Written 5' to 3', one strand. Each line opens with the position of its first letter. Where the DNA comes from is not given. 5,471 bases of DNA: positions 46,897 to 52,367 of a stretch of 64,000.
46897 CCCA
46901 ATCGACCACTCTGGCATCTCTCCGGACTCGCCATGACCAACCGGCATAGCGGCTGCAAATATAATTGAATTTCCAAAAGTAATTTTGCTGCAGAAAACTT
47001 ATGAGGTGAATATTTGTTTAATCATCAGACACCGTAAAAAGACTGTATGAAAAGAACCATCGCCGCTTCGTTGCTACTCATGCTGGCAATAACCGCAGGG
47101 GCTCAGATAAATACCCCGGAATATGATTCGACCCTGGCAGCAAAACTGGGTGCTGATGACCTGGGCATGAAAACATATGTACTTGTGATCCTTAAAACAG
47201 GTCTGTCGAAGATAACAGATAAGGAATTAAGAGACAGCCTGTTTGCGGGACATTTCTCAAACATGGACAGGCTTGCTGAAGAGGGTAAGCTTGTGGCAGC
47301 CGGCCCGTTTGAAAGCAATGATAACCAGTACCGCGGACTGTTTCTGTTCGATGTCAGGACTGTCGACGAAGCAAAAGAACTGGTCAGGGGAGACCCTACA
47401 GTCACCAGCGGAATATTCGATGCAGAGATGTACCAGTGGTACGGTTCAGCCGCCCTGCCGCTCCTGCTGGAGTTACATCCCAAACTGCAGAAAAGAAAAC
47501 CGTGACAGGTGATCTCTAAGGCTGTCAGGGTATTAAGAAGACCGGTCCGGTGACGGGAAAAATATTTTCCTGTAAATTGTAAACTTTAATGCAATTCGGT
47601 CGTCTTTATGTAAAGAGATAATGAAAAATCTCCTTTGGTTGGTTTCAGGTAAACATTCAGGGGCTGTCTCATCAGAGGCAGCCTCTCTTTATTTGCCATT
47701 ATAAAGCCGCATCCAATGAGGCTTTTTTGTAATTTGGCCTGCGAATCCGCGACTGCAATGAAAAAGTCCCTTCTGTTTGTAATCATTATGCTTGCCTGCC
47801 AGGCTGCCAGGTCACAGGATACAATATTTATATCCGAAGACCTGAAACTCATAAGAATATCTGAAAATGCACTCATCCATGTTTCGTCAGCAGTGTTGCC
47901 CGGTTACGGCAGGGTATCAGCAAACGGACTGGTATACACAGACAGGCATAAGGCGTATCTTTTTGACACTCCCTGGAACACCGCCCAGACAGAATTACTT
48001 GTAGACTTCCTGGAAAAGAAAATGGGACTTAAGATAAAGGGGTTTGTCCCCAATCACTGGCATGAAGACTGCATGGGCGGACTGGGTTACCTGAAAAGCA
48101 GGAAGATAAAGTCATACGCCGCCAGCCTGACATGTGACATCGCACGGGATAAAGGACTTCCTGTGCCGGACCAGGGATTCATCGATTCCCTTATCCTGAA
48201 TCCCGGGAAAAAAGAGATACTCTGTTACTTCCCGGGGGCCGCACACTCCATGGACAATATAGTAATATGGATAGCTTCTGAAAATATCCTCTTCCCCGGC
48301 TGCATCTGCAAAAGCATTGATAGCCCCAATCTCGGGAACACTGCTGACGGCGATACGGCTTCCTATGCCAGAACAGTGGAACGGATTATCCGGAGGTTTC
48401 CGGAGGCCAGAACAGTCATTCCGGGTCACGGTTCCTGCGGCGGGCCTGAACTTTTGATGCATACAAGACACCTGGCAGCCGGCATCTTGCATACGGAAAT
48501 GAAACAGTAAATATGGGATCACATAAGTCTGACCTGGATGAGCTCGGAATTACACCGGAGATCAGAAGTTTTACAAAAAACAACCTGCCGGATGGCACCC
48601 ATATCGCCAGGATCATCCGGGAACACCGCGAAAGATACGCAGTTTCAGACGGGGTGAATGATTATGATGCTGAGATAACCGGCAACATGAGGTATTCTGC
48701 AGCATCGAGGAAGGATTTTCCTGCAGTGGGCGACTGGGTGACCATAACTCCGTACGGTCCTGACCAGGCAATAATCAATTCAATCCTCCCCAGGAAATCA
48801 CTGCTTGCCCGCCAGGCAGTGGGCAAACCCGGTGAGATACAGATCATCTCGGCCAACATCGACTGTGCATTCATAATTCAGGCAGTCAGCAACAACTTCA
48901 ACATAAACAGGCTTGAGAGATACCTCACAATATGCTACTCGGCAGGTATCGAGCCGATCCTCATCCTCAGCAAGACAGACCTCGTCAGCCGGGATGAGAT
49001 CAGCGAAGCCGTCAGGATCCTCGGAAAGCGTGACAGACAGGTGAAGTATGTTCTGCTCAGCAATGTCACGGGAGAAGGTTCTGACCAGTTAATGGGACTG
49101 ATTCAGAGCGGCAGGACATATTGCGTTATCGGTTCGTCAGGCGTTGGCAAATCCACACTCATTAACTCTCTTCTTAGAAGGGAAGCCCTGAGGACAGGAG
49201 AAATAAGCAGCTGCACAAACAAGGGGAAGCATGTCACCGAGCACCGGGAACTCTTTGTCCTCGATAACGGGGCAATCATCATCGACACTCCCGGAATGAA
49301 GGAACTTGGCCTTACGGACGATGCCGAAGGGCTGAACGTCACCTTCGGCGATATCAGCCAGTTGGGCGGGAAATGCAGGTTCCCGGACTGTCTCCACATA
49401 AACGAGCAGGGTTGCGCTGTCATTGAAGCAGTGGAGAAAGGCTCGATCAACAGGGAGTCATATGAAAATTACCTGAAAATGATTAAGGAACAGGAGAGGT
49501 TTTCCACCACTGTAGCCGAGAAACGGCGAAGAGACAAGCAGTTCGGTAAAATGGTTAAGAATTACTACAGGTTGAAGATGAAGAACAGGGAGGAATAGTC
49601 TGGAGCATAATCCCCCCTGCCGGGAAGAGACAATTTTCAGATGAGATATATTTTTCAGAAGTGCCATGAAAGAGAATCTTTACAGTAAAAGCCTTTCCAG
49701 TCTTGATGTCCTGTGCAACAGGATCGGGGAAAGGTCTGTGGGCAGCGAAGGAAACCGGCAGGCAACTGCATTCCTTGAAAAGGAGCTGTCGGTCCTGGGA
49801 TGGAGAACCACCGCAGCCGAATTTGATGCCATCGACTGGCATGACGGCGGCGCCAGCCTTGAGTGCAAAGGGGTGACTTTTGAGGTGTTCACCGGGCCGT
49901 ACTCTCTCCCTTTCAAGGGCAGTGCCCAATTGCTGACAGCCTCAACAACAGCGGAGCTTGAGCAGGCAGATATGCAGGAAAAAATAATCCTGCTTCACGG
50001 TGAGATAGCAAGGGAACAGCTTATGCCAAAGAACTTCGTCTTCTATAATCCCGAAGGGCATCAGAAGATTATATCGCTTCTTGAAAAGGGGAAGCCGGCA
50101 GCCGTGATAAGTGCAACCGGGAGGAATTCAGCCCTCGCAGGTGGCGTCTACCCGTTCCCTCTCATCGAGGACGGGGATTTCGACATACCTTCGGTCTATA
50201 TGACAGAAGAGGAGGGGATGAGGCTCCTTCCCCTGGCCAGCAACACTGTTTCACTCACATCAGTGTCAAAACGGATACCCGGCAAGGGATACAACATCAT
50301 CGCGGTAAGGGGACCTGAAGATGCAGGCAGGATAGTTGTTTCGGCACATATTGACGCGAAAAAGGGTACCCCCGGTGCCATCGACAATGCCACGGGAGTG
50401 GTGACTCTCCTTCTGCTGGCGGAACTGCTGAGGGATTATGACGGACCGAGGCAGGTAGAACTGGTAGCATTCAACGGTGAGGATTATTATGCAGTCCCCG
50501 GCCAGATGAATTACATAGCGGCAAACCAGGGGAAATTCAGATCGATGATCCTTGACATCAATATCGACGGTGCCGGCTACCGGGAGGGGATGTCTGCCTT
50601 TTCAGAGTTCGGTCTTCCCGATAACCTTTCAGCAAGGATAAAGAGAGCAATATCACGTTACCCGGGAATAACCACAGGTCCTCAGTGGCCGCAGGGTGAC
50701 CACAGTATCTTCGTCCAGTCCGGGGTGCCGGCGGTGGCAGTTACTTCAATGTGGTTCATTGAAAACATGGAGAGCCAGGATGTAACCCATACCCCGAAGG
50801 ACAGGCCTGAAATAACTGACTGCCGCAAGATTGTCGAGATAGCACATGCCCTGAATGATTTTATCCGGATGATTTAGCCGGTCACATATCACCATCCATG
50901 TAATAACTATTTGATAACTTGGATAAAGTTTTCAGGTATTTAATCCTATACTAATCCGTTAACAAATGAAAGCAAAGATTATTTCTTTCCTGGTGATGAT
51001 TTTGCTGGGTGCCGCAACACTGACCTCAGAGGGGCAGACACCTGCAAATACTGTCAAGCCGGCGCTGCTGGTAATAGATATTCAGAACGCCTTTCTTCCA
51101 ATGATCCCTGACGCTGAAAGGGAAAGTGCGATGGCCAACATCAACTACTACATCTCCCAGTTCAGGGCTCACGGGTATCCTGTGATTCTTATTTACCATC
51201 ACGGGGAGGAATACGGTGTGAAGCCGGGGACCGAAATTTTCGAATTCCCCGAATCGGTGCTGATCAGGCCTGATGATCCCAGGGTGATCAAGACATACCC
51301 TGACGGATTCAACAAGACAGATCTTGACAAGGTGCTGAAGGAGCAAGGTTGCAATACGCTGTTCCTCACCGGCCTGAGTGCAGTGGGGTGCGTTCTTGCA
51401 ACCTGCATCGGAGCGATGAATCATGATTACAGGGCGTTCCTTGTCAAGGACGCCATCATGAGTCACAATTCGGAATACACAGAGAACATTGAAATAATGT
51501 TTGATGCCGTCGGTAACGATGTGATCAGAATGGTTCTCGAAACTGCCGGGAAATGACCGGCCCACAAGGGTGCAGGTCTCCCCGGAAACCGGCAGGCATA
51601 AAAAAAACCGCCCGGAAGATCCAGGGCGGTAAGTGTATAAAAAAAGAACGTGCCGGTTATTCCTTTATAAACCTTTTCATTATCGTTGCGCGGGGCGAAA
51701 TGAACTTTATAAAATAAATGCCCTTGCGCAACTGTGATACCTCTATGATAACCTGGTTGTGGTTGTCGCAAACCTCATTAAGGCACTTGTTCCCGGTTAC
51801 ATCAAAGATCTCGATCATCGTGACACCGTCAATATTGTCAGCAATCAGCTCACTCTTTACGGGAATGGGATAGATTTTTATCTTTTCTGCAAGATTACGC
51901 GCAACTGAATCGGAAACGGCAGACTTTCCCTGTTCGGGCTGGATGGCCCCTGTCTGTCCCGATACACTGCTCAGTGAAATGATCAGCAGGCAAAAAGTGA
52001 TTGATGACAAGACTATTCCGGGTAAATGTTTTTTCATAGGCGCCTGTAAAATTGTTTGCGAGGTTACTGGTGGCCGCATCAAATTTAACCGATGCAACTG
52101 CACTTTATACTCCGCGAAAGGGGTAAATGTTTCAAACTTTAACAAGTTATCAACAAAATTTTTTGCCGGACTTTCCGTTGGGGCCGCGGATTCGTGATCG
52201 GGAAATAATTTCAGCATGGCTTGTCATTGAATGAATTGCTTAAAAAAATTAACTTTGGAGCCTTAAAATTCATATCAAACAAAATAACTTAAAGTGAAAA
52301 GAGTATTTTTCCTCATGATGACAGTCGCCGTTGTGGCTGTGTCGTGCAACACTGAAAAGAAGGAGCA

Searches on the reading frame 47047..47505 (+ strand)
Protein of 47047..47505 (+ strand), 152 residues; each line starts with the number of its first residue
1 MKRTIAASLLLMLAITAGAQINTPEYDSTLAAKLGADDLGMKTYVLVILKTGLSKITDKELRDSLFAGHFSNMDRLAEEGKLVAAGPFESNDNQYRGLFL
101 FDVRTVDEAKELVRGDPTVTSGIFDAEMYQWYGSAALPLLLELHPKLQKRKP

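Call 39: search_protein_families(library=pfam, max_evalue=1e-10, proteins=[window:47047-47505:+])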
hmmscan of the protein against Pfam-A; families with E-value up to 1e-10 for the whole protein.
window:47047-47505:+ (152 aa): 1 family
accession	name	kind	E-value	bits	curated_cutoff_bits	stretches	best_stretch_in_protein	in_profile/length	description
PF03795.20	YCII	-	1.9e-11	44.7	24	1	57-125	14-88/95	YCII-related domain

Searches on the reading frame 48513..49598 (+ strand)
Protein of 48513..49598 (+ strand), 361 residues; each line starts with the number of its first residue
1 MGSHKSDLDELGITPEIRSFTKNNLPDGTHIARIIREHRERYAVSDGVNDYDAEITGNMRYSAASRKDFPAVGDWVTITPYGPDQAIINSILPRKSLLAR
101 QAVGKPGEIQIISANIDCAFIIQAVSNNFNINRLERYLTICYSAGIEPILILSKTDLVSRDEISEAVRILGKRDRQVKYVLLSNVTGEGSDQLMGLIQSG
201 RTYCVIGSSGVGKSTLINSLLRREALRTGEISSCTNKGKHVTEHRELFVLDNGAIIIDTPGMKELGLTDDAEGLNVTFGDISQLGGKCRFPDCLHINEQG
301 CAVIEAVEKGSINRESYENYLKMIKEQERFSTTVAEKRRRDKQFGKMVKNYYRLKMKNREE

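Call 39: search_protein_families(library=pfam, max_evalue=1e-10, proteins=[window:48513-49598:+])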
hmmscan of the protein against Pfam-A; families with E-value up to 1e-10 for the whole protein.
window:48513-49598:+ (361 aa): 1 family
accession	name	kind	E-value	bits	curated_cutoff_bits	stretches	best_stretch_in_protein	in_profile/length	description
PF03193.22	RsgA_GTPase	-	9.2e-48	162.8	30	1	91-267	1-173/174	RsgA GTPase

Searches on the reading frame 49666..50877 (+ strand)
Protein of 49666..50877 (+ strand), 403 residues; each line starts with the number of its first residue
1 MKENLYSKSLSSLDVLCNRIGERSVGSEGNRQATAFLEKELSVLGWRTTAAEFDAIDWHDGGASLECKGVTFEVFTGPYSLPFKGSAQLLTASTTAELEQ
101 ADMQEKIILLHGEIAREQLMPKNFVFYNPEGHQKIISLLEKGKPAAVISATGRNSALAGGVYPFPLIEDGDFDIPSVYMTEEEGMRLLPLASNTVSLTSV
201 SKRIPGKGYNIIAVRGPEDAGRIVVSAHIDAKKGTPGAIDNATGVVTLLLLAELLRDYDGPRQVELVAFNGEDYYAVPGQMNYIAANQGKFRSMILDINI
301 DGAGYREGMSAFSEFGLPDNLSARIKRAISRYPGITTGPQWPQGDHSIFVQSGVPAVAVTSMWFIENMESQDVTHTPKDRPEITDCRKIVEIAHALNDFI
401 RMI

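Call 39: search_protein_families(library=pfam, max_evalue=1e-10, proteins=[window:49666-50877:+])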
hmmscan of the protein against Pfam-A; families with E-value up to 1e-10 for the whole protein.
window:49666-50877:+ (403 aa): 1 family
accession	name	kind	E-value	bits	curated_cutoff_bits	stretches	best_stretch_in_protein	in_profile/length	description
PF04389.22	Peptidase_M28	-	8e-21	75.1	21.3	1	210-396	1-189/193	Peptidase family M28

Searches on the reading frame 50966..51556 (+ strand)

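Call 48: search_protein_families(library=pfam, max_evalue=1e-8, proteins=[window:50966-51556:+])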
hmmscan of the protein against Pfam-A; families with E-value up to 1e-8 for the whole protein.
window:50966-51556:+ (196 aa): 1 family
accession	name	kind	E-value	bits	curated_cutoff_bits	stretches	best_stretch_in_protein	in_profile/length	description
PF00857.26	Isochorismatase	-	3.1e-29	102.7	27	1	33-175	2-160/175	Isochorismatase domain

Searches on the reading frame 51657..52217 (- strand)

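Call 48: search_protein_families(library=pfam, max_evalue=1e-8, proteins=[window:51657-52217:-])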
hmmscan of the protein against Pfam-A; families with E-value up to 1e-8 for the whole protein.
window:51657-52217:- (186 aa): 1 family
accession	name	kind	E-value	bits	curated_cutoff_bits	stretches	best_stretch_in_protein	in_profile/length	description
PF18962.6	Por_Secre_tail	-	7.2e-10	39.5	27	1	115-184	1-74/75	Secretion system C-terminal sorting domain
